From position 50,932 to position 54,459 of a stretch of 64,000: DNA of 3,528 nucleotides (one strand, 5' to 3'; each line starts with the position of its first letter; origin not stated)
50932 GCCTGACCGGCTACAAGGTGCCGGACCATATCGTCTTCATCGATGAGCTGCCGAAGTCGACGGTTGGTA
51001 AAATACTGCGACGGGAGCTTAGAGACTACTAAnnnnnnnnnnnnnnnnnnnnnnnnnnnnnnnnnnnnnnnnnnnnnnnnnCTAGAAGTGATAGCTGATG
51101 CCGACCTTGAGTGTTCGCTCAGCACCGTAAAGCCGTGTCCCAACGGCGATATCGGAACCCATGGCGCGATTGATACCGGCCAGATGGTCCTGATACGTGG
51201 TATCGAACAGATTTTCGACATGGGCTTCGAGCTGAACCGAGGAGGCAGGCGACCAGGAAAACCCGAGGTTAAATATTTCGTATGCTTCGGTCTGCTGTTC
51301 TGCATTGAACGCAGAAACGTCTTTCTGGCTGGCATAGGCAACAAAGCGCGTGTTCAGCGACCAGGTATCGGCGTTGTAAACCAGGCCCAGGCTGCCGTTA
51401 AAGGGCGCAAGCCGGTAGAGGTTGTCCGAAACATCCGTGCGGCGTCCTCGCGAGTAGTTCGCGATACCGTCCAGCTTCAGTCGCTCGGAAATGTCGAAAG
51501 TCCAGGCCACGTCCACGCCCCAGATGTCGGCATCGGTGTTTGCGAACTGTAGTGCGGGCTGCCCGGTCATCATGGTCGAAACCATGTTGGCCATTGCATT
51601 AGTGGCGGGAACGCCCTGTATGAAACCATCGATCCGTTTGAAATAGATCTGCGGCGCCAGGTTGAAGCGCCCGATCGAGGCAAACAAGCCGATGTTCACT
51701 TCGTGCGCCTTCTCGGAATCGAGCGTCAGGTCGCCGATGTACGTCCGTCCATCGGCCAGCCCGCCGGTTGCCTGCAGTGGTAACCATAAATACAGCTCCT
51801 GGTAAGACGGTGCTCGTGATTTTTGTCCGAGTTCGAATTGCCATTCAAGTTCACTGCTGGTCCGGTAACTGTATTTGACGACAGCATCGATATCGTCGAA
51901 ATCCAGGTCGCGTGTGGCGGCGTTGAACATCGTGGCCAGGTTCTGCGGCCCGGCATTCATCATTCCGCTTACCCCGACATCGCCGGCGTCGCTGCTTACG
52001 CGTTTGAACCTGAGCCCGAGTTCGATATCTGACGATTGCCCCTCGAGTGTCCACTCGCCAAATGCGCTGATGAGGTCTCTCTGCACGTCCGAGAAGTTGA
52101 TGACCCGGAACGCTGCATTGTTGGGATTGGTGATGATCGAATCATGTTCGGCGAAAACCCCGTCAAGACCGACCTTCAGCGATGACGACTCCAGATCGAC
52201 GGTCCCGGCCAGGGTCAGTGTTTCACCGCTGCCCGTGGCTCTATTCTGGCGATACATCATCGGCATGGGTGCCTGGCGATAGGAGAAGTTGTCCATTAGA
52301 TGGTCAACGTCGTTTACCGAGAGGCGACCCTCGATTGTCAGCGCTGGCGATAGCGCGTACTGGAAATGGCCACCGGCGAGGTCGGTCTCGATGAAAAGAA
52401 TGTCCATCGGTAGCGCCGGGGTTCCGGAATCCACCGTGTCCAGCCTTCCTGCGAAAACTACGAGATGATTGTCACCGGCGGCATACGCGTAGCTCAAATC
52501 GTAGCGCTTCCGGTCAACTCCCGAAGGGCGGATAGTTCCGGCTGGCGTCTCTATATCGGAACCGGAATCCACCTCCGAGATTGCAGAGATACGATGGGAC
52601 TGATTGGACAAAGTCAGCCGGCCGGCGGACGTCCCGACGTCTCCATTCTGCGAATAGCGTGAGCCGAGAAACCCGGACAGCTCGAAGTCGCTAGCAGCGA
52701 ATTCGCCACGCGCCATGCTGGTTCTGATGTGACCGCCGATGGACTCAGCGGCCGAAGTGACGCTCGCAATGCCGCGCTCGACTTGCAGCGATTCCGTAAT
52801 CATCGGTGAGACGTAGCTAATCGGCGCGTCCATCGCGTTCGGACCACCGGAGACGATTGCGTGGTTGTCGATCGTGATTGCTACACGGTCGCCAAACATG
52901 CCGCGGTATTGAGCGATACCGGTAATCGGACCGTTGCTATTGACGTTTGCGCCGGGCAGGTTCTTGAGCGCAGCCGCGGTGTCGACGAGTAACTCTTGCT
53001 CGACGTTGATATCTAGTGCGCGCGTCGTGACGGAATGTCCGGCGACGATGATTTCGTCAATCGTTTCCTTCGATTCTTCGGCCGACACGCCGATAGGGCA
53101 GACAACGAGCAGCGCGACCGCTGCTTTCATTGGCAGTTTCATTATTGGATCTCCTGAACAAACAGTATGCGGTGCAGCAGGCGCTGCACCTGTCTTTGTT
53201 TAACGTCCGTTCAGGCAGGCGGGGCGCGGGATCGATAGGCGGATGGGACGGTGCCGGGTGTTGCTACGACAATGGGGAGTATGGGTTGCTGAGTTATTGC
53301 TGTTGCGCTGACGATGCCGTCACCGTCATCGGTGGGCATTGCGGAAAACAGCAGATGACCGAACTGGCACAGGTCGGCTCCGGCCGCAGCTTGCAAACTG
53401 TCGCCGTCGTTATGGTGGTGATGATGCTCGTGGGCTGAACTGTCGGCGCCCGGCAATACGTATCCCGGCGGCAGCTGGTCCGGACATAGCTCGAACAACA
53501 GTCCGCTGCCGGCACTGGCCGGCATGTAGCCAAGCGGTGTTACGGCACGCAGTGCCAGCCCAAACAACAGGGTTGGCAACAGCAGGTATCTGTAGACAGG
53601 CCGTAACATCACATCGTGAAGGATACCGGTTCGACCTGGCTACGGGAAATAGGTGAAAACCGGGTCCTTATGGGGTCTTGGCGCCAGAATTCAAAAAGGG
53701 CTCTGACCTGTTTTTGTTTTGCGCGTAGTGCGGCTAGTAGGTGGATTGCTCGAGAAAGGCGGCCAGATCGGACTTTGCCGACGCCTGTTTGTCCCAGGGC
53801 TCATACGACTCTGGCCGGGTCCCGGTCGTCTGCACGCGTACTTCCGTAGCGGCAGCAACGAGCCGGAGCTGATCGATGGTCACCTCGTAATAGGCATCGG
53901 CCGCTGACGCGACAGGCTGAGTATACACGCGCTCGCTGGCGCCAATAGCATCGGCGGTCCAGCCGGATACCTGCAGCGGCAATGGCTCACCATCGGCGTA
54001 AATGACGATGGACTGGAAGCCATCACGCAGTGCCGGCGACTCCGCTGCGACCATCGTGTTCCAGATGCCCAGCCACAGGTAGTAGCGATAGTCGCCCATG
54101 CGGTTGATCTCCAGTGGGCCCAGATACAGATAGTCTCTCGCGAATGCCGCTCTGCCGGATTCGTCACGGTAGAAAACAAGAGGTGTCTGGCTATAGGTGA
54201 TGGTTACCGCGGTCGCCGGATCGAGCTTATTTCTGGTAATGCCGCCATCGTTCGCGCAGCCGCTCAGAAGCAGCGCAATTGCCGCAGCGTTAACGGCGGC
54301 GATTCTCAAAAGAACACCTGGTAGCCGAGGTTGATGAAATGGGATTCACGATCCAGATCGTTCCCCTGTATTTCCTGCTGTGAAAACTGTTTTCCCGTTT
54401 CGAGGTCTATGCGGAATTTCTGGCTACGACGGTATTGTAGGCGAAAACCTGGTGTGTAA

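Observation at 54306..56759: Unusual outer-membrane component: SPOR-like peptidoglycan-binding domain + TPR + large beta-barrel in one polypeptide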

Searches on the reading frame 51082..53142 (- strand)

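Call 8: search_protein_families(library=pfam, proteins=[window:51082-53142:-], max_evalue=1)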
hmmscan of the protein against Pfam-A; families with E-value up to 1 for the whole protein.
window:51082-53142:- (686 aa): 2 families
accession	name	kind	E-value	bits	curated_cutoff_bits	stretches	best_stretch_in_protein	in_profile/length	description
PF00593.30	TonB_dep_Rec_b-barrel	-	7.2e-21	76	27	1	206-645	55-436/436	TonB dependent receptor-like, beta-barrel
PF07715.20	Plug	-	5.6e-08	33.7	23.9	1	52-137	22-106/107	TonB-dependent Receptor Plug Domain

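Call 9: search_protein_families(library=ncbifam, proteins=[window:51082-53142:-], max_evalue=1)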
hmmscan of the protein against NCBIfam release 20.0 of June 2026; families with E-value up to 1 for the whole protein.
window:51082-53142:- (686 aa): 12 families
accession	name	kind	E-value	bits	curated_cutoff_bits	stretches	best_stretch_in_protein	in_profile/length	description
TIGR01778.1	TonB-copper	equivalog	5e-50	170.9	472.45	1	53-661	15-614/637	TonB-dependent copper receptor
TIGR01785.1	TonB-hemin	subfamily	3.1e-24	85.4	316.85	2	306-686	311-677/677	TonB-dependent heme/hemoglobin receptor family protein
TIGR01786.1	TonB-hemlactrns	subfamily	3.4e-21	75.3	323.75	2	347-686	383-719/719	TonB-dependent hemoglobin/transferrin/lactoferrin family receptor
TIGR01783.1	TonB-siderophor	subfamily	1.7e-13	50.1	223.5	1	531-686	491-649/649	TonB-dependent siderophore receptor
NF038289.1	Zn_piracy_ZnuD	exception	2.6e-10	39.6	950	1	425-653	440-663/685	zinc piracy TonB-dependent receptor ZnuD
NF007478.2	PRK10064.1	equivalog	0.00035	18.9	745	1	523-649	510-640/663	catecholate siderophore receptor CirA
NF007926.1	PRK10641.1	equivalog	0.00041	19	836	1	518-651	460-597/617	TonB-dependent vitamin B12 receptor BtuB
TIGR03016.1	pepcterm_hypo_1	hypoth_equivalog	0.00097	18.2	90.85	1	593-646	205-258/477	TIGR03016 family PEP-CTERM system-associated outer membrane protein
TIGR01782.1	TonB-Xanth-Caul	subfamily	0.0032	15.8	310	1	500-686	669-868/868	TonB-dependent receptor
NF010048.1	PRK13524.1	subfamily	0.096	11.1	493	1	603-658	664-719/744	FepA family TonB-dependent siderophore receptor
NF011416.0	PRK14843.1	equivalog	0.14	11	429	1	16-99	226-304/347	dihydrolipoamide acetyltransferase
TIGR04310.1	pantocin_A_pre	subfamily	0.16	11.4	35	1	182-190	7-15/29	pantocin A family RiPP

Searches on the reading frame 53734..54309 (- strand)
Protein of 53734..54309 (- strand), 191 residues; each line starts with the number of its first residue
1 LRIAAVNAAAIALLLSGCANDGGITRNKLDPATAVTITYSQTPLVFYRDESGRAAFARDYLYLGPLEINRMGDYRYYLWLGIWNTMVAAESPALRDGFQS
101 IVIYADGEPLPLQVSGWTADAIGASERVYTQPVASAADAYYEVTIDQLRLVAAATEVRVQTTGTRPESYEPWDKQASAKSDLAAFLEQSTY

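Call 8: search_protein_families(library=pfam, proteins=[window:53734-54309:-], max_evalue=1)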
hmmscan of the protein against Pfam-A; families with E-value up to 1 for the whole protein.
window:53734-54309:- (191 aa): 0 families

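Call 9: search_protein_families(library=ncbifam, proteins=[window:53734-54309:-], max_evalue=1)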
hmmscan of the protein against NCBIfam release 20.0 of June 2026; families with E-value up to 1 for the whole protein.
window:53734-54309:- (191 aa): 2 families
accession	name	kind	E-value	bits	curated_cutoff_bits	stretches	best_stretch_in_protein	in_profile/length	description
NF046053.1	lipo_BPTD_2524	equivalog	0.0075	16.6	50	1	1-40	1-38/132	BPTD_2524 family lipoprotein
NF011771.0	PRK15228.1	exception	0.091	12.6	328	1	1-49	1-49/165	SEF14 fimbria major subunit SefA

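Call 79: search_solved_structures(query=window:53734-54309:-, max_evalue=10)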
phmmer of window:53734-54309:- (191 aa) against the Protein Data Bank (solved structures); distinct sequences matched with E-value up to 10: 3.
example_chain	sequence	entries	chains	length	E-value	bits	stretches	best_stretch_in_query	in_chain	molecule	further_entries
8ako_B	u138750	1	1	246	0.49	13.4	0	59-91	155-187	ESX-1 secretion-associated protein EspK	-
8hrt_A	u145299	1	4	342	1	12.3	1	90-174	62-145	Glyceraldehyde-3-phosphate dehydrogenase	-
8hrr_A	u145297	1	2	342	1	12.3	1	90-174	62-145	Glyceraldehyde-3-phosphate dehydrogenase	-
